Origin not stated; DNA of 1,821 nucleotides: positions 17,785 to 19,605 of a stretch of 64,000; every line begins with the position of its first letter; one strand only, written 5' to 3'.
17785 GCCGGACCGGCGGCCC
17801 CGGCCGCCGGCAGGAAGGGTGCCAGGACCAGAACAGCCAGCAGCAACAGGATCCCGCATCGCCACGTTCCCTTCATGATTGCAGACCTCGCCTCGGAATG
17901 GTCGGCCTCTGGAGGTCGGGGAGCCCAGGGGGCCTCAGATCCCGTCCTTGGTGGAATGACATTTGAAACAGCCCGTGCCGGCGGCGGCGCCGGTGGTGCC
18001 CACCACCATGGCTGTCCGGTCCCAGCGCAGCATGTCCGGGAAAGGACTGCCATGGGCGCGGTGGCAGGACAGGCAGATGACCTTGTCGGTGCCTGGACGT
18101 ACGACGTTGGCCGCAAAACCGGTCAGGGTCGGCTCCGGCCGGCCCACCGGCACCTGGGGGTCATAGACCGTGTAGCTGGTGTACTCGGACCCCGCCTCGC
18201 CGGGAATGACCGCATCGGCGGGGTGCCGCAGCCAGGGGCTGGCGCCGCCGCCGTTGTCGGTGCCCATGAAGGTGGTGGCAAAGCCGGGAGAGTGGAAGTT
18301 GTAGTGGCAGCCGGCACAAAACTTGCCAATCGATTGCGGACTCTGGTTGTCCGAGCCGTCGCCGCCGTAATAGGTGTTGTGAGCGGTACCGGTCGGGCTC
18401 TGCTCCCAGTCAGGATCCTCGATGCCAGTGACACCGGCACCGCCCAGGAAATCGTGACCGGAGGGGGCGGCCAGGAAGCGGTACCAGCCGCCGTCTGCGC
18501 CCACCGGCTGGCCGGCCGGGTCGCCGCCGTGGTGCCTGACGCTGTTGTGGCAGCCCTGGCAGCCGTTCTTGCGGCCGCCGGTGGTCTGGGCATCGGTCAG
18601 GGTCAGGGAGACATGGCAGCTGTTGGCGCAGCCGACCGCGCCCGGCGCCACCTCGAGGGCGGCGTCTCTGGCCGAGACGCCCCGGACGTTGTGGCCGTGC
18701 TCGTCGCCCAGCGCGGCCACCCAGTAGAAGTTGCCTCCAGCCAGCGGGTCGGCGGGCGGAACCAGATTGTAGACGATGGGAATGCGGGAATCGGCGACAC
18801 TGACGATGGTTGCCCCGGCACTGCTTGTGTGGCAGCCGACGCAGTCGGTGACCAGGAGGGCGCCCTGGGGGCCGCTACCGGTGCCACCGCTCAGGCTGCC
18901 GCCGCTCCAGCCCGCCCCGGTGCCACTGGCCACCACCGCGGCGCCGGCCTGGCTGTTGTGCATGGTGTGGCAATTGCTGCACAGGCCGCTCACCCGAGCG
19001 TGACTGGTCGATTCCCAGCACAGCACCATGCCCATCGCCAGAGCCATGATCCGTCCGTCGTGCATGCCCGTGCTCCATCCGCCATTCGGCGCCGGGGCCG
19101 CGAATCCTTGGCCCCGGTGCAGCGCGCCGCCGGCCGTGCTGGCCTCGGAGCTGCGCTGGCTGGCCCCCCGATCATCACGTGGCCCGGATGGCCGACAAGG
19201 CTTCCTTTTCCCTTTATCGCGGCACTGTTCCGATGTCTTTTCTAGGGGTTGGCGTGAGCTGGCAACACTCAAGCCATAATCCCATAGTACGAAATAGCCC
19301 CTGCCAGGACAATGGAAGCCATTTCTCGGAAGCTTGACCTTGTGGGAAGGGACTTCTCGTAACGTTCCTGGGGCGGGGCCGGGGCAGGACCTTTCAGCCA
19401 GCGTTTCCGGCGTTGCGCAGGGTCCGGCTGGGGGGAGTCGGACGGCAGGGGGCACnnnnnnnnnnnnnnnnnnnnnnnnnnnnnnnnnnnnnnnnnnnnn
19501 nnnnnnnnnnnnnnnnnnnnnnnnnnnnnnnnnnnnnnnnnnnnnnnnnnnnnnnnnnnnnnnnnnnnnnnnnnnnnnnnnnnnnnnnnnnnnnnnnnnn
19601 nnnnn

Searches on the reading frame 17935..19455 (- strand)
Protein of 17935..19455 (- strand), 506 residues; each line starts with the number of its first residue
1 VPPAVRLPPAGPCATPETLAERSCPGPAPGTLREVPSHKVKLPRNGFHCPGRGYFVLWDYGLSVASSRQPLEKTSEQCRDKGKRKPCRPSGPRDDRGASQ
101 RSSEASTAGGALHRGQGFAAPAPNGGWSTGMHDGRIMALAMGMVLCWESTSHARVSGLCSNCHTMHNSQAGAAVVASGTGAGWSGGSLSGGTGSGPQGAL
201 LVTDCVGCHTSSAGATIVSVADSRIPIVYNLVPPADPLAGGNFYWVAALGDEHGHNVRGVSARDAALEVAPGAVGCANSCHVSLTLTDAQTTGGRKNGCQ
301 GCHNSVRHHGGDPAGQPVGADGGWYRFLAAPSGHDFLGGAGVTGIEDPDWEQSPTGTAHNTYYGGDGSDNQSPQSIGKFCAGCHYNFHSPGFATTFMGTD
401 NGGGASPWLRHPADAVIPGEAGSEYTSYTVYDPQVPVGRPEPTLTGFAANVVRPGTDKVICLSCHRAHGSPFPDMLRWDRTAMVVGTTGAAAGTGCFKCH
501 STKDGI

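Call 87: search_protein_families(library=pfam, proteins=[window:17935-19455:-], max_evalue=0.001)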
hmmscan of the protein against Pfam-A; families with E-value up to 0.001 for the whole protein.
window:17935-19455:- (506 aa): 3 families
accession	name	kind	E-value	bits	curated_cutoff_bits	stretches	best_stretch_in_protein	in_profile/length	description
PF09699.15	Paired_CXXCH_1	-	3.8e-10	39.7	20.6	1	461-504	9-40/41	Doubled CXXCH motif (Paired_CXXCH_1)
PF14522.11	Cytochrome_C7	-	3.9e-06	27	24.8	0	151-214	7-53/67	Cytochrome c7 and related cytochrome c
PF22113.1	Mtrc-MtrF_II-IV_dom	-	0.00031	20.7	30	0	461-502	84-129/176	Outer membrane cytochrome MtrC/MtrF-like, domains II/IV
